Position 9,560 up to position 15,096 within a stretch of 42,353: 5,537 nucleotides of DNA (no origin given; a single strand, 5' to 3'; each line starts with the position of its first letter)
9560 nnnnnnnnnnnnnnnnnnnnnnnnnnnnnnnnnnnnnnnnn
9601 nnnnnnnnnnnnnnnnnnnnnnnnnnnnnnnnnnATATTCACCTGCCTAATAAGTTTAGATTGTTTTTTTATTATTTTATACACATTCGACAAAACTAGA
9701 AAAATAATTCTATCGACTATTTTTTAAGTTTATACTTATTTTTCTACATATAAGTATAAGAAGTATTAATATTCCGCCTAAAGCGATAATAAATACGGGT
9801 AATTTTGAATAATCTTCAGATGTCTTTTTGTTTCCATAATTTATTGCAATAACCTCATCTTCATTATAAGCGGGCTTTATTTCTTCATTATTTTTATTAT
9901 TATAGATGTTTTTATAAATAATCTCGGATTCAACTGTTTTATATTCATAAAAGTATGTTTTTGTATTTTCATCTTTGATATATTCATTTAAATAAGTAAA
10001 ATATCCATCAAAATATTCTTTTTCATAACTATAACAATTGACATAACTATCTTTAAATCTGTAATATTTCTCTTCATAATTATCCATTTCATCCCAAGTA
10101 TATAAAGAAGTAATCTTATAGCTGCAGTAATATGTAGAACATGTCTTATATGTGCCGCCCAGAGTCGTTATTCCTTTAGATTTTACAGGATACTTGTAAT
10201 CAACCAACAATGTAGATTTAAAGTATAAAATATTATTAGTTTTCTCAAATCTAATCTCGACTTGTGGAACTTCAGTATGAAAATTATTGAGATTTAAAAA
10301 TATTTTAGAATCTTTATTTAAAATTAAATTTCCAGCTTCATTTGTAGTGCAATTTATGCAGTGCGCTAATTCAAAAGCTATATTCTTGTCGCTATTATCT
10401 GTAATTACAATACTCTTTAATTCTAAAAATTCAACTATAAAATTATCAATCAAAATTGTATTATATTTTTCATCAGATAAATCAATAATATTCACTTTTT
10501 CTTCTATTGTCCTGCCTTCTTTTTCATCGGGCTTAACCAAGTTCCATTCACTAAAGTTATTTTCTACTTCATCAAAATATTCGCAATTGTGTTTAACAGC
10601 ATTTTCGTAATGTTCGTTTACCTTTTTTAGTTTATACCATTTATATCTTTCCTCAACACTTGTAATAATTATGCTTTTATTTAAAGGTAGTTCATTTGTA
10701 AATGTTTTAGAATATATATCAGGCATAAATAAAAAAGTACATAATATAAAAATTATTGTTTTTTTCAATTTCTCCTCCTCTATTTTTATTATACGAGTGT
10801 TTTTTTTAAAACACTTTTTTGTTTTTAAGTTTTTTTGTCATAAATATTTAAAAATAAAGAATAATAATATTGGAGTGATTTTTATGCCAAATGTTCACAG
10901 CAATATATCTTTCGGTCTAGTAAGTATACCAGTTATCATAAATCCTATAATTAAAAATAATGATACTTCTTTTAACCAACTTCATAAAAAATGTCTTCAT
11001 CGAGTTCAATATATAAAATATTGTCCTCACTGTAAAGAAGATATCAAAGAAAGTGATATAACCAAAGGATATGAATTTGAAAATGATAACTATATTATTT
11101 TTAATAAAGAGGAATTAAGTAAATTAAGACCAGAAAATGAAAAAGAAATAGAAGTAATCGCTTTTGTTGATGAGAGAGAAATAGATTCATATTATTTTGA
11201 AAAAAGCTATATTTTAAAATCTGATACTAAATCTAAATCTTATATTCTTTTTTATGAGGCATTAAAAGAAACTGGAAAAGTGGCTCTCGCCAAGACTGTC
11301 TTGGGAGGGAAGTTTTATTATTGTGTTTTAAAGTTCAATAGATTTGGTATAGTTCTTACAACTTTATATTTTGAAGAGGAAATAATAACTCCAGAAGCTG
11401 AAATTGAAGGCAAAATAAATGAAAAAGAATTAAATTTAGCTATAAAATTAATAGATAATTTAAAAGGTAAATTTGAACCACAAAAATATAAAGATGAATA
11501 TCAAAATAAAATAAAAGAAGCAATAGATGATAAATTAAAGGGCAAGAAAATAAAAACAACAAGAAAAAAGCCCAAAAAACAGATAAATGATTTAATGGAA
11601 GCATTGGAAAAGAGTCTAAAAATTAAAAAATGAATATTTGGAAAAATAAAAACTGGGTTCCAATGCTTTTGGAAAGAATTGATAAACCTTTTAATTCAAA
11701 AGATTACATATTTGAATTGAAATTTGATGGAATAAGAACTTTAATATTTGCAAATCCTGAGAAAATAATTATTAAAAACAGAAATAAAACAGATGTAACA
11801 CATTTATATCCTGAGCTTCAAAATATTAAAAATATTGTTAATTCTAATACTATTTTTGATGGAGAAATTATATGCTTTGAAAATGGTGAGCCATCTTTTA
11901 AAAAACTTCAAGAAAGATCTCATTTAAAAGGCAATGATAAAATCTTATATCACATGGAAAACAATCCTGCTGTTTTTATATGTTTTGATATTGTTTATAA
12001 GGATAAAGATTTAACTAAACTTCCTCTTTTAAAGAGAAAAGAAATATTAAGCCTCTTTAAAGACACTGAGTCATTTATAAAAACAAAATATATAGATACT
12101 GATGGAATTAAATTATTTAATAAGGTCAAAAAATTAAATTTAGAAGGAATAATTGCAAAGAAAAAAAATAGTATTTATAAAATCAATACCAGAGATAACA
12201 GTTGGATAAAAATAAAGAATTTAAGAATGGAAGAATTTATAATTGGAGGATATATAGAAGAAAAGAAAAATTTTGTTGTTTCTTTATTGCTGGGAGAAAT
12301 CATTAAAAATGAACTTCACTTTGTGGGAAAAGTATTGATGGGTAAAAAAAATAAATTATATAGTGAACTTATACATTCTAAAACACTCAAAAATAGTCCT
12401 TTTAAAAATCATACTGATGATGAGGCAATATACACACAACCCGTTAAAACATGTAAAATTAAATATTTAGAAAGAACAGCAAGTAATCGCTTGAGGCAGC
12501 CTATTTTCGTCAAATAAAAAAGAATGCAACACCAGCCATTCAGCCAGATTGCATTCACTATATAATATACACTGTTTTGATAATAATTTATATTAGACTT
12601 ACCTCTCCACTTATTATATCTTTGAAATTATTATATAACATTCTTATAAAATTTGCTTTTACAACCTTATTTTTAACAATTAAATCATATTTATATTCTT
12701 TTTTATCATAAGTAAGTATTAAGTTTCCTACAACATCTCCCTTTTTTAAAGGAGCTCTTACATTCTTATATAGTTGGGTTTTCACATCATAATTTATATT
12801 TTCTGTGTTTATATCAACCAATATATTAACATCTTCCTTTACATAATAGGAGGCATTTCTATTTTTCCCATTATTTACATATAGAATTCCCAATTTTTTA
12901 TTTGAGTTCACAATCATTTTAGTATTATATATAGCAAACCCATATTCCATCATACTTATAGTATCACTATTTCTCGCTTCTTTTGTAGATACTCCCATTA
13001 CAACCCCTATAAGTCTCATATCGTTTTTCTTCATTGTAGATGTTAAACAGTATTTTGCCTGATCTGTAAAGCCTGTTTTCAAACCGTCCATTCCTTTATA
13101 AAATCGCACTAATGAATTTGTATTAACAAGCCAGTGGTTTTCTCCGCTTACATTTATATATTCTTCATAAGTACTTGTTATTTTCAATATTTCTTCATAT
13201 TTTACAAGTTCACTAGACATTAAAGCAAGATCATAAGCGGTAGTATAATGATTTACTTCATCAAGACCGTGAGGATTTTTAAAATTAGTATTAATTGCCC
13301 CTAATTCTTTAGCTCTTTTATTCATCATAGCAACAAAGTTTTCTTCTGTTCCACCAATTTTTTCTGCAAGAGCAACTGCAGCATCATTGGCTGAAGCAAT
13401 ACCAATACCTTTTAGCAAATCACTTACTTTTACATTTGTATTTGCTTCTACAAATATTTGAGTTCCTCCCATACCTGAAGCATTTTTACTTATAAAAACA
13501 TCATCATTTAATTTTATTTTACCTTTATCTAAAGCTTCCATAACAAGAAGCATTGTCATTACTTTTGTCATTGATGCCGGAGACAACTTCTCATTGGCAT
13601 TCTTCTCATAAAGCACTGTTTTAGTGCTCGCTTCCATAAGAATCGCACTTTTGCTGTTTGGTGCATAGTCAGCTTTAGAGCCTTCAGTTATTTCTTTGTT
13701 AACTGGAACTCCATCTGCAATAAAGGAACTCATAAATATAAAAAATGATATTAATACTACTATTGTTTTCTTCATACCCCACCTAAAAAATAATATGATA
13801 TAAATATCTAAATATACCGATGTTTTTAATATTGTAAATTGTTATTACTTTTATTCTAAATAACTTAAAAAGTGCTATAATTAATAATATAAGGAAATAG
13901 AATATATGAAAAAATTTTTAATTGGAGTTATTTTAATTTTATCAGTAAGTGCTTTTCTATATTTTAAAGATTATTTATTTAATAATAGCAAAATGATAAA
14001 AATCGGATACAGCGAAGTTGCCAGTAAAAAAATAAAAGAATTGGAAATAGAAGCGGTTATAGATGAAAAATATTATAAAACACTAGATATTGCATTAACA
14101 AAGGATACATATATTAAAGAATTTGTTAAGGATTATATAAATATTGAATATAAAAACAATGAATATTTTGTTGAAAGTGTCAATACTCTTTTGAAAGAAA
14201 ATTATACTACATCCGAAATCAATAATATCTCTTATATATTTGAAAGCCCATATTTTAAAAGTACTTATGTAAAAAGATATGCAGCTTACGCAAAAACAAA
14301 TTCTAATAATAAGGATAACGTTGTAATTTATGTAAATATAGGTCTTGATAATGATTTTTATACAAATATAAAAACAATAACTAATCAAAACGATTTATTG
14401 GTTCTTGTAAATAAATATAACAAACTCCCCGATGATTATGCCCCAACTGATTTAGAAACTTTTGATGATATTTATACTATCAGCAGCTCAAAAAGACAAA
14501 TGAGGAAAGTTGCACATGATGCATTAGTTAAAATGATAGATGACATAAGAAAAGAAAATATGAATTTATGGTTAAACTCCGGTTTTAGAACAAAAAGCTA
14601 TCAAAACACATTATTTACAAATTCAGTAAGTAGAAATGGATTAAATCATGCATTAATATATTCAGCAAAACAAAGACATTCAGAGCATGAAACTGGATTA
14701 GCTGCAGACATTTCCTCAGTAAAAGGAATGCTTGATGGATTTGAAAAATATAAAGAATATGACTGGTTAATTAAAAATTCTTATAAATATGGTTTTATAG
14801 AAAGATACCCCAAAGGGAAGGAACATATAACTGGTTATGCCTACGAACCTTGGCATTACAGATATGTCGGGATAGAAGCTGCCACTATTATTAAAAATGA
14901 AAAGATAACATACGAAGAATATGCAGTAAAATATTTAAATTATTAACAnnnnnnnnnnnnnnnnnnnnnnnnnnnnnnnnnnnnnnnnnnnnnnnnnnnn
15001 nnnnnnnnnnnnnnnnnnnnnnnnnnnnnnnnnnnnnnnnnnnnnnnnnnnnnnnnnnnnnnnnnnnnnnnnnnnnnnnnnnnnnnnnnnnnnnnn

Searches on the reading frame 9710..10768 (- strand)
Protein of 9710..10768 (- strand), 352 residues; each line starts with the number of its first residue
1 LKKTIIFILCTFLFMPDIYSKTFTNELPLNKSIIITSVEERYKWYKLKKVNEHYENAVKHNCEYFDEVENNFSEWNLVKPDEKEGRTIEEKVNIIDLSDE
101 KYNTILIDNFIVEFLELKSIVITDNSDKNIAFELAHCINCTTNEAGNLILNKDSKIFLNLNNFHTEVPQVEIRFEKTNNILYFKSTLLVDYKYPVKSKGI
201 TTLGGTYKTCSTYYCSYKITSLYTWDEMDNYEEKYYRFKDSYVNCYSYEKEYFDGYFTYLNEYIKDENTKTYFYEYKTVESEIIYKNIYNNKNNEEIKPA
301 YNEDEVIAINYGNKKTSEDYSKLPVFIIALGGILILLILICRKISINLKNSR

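Call 4: search_protein_families(library=pfam, proteins=[window:9710-10768:-], max_evalue=0.1)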
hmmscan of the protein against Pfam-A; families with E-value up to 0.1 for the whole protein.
window:9710-10768:- (352 aa): 0 families

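Call 5: search_protein_families(library=ncbifam, proteins=[window:9710-10768:-], max_evalue=0.1)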
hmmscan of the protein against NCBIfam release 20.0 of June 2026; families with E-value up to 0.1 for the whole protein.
window:9710-10768:- (352 aa): 1 family
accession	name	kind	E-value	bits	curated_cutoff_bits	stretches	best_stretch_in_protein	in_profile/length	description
TIGR03233.1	DNA_S_dndB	equivalog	0.058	12.4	328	0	44-88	218-262/355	DNA sulfur modification protein DndB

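Call 65: search_protein_families(library=phrogs, proteins=[window:9710-10768:-], max_evalue=0.01)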
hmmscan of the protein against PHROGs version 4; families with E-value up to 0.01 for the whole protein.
window:9710-10768:- (352 aa): 0 families

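Call 82: search_solved_structures(query=window:9710-10768:-, max_evalue=1)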
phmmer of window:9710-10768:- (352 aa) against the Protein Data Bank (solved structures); distinct sequences matched with E-value up to 1: 0.

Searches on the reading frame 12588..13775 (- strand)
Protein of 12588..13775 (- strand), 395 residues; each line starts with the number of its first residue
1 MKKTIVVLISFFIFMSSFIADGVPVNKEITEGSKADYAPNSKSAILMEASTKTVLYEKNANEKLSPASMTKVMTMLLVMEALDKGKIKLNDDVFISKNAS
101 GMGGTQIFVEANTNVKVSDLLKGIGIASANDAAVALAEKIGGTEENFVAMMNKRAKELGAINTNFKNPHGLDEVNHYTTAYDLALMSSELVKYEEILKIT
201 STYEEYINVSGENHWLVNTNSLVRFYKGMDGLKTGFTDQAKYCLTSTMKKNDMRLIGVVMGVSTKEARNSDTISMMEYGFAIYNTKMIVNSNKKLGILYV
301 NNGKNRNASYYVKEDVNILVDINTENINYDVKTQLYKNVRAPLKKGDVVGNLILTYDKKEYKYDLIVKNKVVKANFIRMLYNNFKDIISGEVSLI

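Call 66: search_protein_families(library=ncbifam, proteins=[window:12588-13775:-], max_evalue=0.001)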
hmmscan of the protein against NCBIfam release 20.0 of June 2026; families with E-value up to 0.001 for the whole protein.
window:12588-13775:- (395 aa): 10 families
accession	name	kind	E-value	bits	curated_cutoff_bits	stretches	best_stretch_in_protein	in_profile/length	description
NF038273.1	strep_PBP3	exception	1.4e-52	179.1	490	1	33-386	20-405/407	D-alanyl-D-alanine carboxypeptidase PBP3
NF007445.0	PRK10001.1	equivalog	2.1e-50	171.6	765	1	40-380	38-383/400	serine-type D-Ala-D-Ala carboxypeptidase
NF008489.0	PRK11397.1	equivalog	1.2e-48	165.8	610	1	2-384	3-385/389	serine-type D-Ala-D-Ala carboxypeptidase DacD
NF008059.0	PRK10793.1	equivalog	4.5e-48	163.9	694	1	15-382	24-392/403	D-alanyl-D-alanine carboxypeptidase DacA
NF038258.2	PBP4_Staph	exception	1.6e-40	139.1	500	1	7-334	5-348/366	penicillin-binding protein PBP4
NF008668.0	PRK11669.1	equivalog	2.9e-27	95.6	294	1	4-271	5-272/316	D-alanyl-D-alanine endopeptidase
NF000471.1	vanY_of_D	exception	5.6e-22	78.4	625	1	42-276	100-348/354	transpeptidase-like D-Ala-D-Ala carboxypeptidase VanY-D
NF033103.1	bla_class_A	equivalog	4.4e-06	26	200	1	52-145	24-116/257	class A beta-lactamase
NF000447.2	bla-A_Chryseo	exception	9.6e-06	25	510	1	11-158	7-156/292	CGA/CIA family class A beta-lactamase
NF012099.1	SubclassA2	equivalog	0.00031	20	320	1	52-158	26-136/275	class A beta-lactamase, subclass A2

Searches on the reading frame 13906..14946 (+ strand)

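Call 22: search_protein_families(library=pfam, proteins=[window:13906-14946:+], max_evalue=0.001)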
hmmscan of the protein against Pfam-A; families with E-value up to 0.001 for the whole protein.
window:13906-14946:+ (346 aa): 1 family
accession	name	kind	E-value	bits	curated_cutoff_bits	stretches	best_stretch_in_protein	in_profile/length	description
PF02557.22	VanY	-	2.9e-36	124.6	25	1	197-322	2-131/132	D-alanyl-D-alanine carboxypeptidase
